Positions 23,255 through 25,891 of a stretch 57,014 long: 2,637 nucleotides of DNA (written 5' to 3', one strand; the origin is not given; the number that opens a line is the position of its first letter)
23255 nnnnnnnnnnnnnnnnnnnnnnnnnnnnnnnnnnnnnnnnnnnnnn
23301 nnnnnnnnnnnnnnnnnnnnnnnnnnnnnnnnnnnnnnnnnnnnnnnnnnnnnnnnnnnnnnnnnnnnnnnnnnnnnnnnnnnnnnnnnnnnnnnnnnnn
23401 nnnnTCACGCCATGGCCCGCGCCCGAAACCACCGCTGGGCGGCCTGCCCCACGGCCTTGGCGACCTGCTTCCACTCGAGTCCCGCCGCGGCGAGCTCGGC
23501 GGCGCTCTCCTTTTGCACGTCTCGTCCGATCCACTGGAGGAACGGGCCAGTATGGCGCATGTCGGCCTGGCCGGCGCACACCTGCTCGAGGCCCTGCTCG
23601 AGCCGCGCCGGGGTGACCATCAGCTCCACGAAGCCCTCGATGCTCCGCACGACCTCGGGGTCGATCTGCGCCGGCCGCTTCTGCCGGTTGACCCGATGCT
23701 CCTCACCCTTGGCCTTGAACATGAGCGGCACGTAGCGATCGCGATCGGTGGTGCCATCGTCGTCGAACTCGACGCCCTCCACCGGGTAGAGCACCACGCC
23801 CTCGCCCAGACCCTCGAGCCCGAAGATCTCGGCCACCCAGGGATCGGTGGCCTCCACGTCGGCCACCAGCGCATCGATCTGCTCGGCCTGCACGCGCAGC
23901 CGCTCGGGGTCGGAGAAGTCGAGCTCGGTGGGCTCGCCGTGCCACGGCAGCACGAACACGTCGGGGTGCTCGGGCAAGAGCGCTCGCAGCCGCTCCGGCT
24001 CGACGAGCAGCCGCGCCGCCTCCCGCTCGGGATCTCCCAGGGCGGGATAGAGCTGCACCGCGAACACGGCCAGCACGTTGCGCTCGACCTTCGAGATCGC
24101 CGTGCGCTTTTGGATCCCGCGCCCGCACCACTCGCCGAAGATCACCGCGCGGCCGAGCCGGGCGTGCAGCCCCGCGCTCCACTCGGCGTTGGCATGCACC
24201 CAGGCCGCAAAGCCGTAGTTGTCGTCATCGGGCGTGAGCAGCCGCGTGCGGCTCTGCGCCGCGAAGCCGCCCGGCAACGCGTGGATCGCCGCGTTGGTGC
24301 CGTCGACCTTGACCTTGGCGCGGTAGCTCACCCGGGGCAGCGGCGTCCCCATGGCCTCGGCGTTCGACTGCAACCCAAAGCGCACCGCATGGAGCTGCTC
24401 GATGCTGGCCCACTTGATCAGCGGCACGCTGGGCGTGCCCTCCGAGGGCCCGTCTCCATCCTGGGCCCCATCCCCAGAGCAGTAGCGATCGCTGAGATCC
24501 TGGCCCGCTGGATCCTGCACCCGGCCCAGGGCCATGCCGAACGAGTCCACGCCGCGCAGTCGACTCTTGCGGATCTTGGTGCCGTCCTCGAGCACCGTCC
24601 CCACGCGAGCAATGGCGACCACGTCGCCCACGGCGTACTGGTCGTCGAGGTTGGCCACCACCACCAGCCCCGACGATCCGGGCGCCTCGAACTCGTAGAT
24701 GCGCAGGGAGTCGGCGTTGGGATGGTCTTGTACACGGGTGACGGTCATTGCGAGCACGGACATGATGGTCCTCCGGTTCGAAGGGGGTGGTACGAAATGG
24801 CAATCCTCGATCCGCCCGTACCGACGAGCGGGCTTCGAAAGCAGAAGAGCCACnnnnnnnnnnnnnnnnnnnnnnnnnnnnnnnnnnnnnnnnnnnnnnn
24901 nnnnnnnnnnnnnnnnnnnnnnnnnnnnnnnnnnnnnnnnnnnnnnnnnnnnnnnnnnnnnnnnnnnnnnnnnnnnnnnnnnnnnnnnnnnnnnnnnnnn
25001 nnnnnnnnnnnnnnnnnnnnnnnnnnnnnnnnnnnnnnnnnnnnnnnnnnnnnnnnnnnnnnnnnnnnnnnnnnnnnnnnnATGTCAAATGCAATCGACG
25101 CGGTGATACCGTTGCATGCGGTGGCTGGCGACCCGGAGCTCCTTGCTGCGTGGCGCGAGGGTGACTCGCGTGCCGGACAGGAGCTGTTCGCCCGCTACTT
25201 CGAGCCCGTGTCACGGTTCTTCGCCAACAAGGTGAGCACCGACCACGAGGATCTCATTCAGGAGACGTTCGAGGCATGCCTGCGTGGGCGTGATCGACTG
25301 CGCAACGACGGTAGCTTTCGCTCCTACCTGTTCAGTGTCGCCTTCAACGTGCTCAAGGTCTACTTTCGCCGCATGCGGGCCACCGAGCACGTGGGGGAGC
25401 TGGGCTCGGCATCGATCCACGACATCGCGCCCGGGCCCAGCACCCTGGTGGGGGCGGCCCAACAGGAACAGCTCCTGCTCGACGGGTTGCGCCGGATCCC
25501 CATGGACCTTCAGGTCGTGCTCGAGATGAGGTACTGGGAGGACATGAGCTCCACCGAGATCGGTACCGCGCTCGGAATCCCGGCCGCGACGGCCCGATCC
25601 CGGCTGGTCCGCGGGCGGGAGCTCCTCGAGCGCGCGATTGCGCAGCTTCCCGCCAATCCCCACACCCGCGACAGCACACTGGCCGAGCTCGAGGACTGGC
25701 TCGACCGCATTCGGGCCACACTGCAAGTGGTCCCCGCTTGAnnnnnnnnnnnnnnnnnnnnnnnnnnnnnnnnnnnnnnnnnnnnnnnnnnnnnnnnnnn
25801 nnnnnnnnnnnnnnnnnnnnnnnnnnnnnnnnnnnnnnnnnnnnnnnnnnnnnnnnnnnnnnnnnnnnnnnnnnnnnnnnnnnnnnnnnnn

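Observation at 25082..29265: ECF sigma, TPR Ser/Thr kinase and an ATGA-coupled, lower-GC 111-aa protein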

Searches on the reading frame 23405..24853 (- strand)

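Call 44: search_protein_families(library=pfam, proteins=[window:23405-24853:-], max_evalue=0.00001)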
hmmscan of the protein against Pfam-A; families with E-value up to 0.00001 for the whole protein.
window:23405-24853:- (482 aa): 1 family
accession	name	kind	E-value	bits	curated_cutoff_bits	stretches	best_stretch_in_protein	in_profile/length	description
PF09414.15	RNA_ligase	-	2.1e-10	41.4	27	1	179-361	5-161/171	RNA ligase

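Call 99: search_protein_families(library=ncbifam, proteins=[window:23405-24763:-], max_evalue=0.00001)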
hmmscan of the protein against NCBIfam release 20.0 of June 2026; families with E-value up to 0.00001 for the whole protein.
window:23405-24763:- (452 aa): 3 families
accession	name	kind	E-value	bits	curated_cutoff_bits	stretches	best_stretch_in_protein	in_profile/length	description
TIGR00472.1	pheT_bact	equivalog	1.2e-09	37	402.65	1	7-78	50-120/798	phenylalanine--tRNA ligase subunit beta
NF045760.1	YtpR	equivalog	6.9e-07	29.3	100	1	7-77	87-154/185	YtpR family tRNA-binding protein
NF045867.1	PheT_Nterm_rel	equivalog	1.6e-06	28.3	120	1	7-80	93-164/171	TyrS-associated PheT N-terminal domain-related protein TapR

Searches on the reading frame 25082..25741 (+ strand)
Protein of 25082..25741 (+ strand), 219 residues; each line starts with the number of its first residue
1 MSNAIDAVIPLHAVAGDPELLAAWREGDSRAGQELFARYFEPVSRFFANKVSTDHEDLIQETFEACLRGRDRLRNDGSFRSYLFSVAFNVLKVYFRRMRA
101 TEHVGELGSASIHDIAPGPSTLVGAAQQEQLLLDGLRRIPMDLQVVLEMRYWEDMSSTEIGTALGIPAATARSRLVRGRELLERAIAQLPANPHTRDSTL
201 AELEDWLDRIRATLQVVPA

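Call 8: search_protein_families(library=pfam, proteins=[window:25082-25741:+], max_evalue=0.1)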
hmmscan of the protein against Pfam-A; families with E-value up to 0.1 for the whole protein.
window:25082-25741:+ (219 aa): 6 families
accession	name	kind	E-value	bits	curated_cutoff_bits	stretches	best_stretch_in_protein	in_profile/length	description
PF08281.18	Sigma70_r4_2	-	3.3e-10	39.9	25.7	1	132-182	4-54/54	Sigma-70, region 4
PF04542.20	Sigma70_r2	-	5.3e-09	36.2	24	1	52-99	20-69/71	Sigma-70 region 2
PF04545.22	Sigma70_r4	-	8e-07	28.9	24.1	1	145-180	11-46/50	Sigma-70, region 4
PF07638.17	Sigma70_ECF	-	1.2e-06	29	21.1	1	19-185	6-182/185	ECF sigma factor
PF17937.6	TetR_C_28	-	0.013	16.2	26.4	0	11-30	24-43/96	Tetracyclin repressor-like, C-terminal domain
PF22029.2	PhyR_sigma2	-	0.072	13.6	27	0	56-86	23-53/55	Sigma2 domain of PhyR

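Call 10: search_protein_families(library=ncbifam, proteins=[window:25082-25741:+], max_evalue=0.1)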
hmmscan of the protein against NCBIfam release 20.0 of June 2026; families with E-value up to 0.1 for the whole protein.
window:25082-25741:+ (219 aa): 69 families (the best 25 are shown)
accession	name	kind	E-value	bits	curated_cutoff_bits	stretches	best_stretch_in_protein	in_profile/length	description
TIGR02937.1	sigma70-ECF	superfamily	9.5e-22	77.4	42.9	1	34-185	5-164/165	sigma-70 family RNA polymerase sigma factor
NF009166.1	PRK12513.1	equivalog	1.3e-21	77.2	206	1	15-188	7-188/193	RNA polymerase sigma factor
NF009171.0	PRK12518.1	equivalog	4.6e-16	59.2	208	1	13-184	10-182/191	RNA polymerase sigma factor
TIGR02983.1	SigE-fam_strep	subfamily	1.1e-15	57.9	141.55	1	54-187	32-159/162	SigE family RNA polymerase sigma factor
TIGR02952.1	Sig70_famx2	equivalog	3.4e-15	56.4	206.45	1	24-170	5-154/170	ECF subfamily RNA polymerase sigma factor, BldN family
NF004113.0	PRK05602.1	equivalog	2.6e-14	53.3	208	1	15-191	30-206/211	RNA polymerase sigma factor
NF007216.0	PRK09638.1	equivalog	8.4e-14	51.7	194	1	17-185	5-173/180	RNA polymerase sigma factor SigY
NF009168.0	PRK12515.1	subfamily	1.5e-13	50.7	236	1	15-183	7-176/189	RNA polymerase sigma factor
TIGR02989.1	Sig-70_gvs1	subfamily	4.1e-13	49.6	124.55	1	34-184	5-156/158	RNA polymerase sigma-70 factor, Rhodopirellula/Verrucomicrobium family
NF007225.0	PRK09643.1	equivalog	4.8e-13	49.3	190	1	16-197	13-193/204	RNA polymerase sigma factor SigM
TIGR02939.1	RpoE_Sigma70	equivalog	5.2e-13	49.4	236.15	1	17-188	7-188/190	RNA polymerase sigma factor RpoE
NF009172.0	PRK12519.1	subfamily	5.2e-13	49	222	1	15-178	14-181/194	RNA polymerase sigma factor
TIGR02950.1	SigM_subfam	subfamily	9.9e-13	48.2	147.95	1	34-184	4-156/159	RNA polymerase sigma factor, SigM family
NF008888.0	PRK11922.1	equivalog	1.1e-12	48.1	204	1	15-188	15-198/231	RNA polymerase sigma factor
TIGR02985.1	Sig70_bacteroi1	subfamily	2.1e-12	47.5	126.4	1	33-183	4-159/162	RNA polymerase sigma-70 factor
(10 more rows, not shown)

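Call 68: search_solved_structures(query=window:25082-25738:+, max_evalue=0.001, show_alignments=2)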
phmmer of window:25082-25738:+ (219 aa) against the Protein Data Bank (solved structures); distinct sequences matched with E-value up to 0.001: 15.
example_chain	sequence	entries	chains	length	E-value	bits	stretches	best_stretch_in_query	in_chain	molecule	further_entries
1or7_A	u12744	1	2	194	6.4e-14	55.6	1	19-187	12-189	RNA polymerase sigma-E factor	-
6jbq_F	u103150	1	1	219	8.2e-14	55.2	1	17-187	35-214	ECF RNA polymerase sigma-E factor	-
6in7_B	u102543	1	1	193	5.4e-12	49.3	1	17-188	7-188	RNA polymerase sigma-H factor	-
8z6g_B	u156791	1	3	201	5.6e-12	49.3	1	17-189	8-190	RNA polymerase sigma factor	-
4cxf_A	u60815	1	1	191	3.8e-09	40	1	20-183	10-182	RNA POLYMERASE SIGMA FACTOR CNRH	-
9m9d_F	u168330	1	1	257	9.2e-08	35.5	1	43-190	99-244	ECF RNA polymerase sigma factor SigE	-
9m9e_F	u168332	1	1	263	9.7e-08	35.4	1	43-190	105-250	ECF RNA polymerase sigma factor SigE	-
9m98_F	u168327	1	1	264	9.9e-08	35.4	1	43-190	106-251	ECF RNA polymerase sigma factor SigE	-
5wuq_A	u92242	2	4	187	3.1e-07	33.7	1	26-186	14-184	ECF RNA polymerase sigma factor SigW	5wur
6dv9_F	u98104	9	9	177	2.9e-06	30.6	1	54-182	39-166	ECF RNA polymerase sigma factor SigL | RNA polymerase sigma factor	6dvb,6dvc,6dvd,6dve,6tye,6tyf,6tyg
2mao_A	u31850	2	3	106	4.3e-06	30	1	19-96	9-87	RNA polymerase sigma factor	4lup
2map_A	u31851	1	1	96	4.7e-06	29.9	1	19-95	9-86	RNA polymerase sigma factor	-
6jhe_A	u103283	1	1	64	1.6e-05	28.2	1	136-187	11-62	ECF RNA polymerase sigma factor SigW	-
6jcy_F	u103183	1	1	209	9.1e-05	25.7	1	52-189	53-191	ECF RNA polymerase sigma factor SigH,ECF RNA polymerase sigma factor SigE,ECF RNA polymera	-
2h27_A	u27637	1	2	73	0.00015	25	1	128-187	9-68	RNA polymerase Sigma E factor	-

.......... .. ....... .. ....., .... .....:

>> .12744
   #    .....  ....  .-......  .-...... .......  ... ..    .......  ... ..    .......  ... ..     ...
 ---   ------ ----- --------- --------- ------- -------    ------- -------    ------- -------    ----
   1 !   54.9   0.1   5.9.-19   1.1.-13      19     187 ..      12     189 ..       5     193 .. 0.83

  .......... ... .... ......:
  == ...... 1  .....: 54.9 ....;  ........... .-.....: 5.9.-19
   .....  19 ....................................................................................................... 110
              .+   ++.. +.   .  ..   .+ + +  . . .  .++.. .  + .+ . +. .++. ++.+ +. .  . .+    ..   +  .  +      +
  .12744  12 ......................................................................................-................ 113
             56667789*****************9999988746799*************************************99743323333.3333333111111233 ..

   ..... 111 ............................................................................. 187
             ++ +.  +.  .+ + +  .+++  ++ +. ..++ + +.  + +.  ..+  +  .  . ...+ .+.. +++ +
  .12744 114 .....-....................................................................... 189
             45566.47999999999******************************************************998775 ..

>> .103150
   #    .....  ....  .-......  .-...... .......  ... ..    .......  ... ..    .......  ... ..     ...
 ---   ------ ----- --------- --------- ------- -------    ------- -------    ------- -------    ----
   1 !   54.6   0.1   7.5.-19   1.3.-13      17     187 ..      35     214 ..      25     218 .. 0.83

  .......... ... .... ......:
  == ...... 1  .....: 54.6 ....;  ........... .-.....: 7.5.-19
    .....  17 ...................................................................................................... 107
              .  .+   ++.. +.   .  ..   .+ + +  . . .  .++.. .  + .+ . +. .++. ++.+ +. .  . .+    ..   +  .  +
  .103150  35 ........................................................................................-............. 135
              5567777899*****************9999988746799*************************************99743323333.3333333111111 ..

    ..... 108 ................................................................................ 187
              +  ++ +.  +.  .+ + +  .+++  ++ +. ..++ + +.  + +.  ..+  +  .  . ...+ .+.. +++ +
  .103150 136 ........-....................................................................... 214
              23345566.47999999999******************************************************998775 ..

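Call 70: find_related_loci(query=A7, collection=genome_contigs, flank=7000)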
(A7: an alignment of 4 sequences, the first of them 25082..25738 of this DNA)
Query A7 (219 aa) in genome_contigs; peptide patterns used: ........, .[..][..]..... (x = any residue, [..] = any of these).
304 stretches matched a pattern; 80 encode a relative of the query (tblastn E <= 1e-3); 80 distinct loci.
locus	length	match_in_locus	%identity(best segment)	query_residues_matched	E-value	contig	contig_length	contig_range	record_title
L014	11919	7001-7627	74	11-219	9e-102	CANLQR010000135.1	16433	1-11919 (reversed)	MAG: Deltaproteobacteria bacterium isolate ZH-15may19-289 genome assembly, contig: ZH-15May19-c9252, whole genome shotgu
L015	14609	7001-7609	71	17-219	1e-91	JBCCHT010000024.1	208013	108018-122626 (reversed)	MAG: Myxococcota bacterium isolate P01_B01_bin.73 k141_3903359_length_208013_cov_21.2089, whole genome shotgun sequence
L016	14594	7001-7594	53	16-214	6e-66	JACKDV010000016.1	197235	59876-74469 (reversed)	MAG: Myxococcales bacterium isolate HK-STAS-MYXO-16 HK-STAS-MYXO-16_16, whole genome shotgun sequence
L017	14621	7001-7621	53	9-214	5e-65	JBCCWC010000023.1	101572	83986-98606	MAG: Myxococcota bacterium isolate P01_E01_bin.52 k141_280638_length_101572_cov_19.9967, whole genome shotgun sequence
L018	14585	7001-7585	51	5-204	2e-63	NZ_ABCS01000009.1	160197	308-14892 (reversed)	Plesiocystis pacifica SIR-1 1103186006325, whole genome shotgun sequence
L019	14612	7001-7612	52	6-212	8e-62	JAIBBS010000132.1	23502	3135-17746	MAG: Nannocystaceae bacterium isolate SSF46 NODE_41691_length_23502_cov_96.325433, whole genome shotgun sequence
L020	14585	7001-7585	51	17-211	1e-60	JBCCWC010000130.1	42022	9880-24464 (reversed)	MAG: Myxococcota bacterium isolate P01_E01_bin.52 k141_417613_length_42022_cov_24.7505, whole genome shotgun sequence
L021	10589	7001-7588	50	16-211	3e-57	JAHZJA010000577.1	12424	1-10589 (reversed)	MAG: Deltaproteobacteria bacterium isolate P_S1_bin.18 k141_705342, whole genome shotgun sequence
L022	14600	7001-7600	45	9-211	5e-54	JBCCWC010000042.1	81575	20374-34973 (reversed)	MAG: Myxococcota bacterium isolate P01_E01_bin.52 k141_711601_length_81575_cov_26.5306, whole genome shotgun sequence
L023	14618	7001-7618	44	14-219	1e-50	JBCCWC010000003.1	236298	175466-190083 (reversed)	MAG: Myxococcota bacterium isolate P01_E01_bin.52 k141_447702_length_236298_cov_30.2838, whole genome shotgun sequence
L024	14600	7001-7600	42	14-214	6e-43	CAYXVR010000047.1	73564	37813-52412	MAG TPA_asm: uncultured Nannocystaceae bacterium isolate binchicken_co179_119 genome assembly, contig: NODE_1303_length_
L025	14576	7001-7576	42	19-211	2e-39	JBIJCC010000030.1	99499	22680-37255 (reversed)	MAG: Nannocystaceae bacterium isolate ME2006-08-18D11_3300042945_group2_bin121 Rohwer_bin1479_scaffold_84_c1, whole geno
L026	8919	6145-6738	40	14-211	8e-36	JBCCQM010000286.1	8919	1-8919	MAG: Myxococcota bacterium isolate P01_D01_bin.152 k141_678159_length_8919_cov_17.4254, whole genome shotgun sequence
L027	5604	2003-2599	40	13-211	4e-35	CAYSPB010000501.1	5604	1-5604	MAG TPA_asm: uncultured Nannocystaceae bacterium isolate SRP135972_co1_38 genome assembly, contig: NODE_22954_length_560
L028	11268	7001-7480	40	11-173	2e-34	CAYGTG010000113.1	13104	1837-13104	MAG TPA_asm: uncultured Nannocystaceae bacterium isolate ERP117304_co3_187 genome assembly, contig: NODE_6660_length_131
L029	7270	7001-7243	48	19-97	7e-17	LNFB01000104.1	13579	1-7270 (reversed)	MAG: Deltaproteobacteria bacterium Ga0077550 Ga0077550_1078.2, whole genome shotgun sequence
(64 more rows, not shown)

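Call 93: search_protein_families(library=padloc, proteins=[window:25121-25738:+], max_evalue=0.01)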
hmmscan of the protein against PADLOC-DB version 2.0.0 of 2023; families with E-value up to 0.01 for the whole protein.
window:25121-25738:+ (206 aa): 0 families

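Call 98: find_homologous_proteins(query=L015:10679-11149:+, max_evalue=0.001)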
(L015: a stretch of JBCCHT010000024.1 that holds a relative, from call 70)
Query L015:10679-11149:+ (157 aa): 1 proteins with E <= 0.001 among 40 candidates.
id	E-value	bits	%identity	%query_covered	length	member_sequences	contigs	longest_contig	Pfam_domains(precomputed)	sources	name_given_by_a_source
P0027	3.2e-101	354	100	100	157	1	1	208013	-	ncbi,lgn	ncbi:MAG: hypothetical protein AAF799_28230 [Myxococcota bacterium]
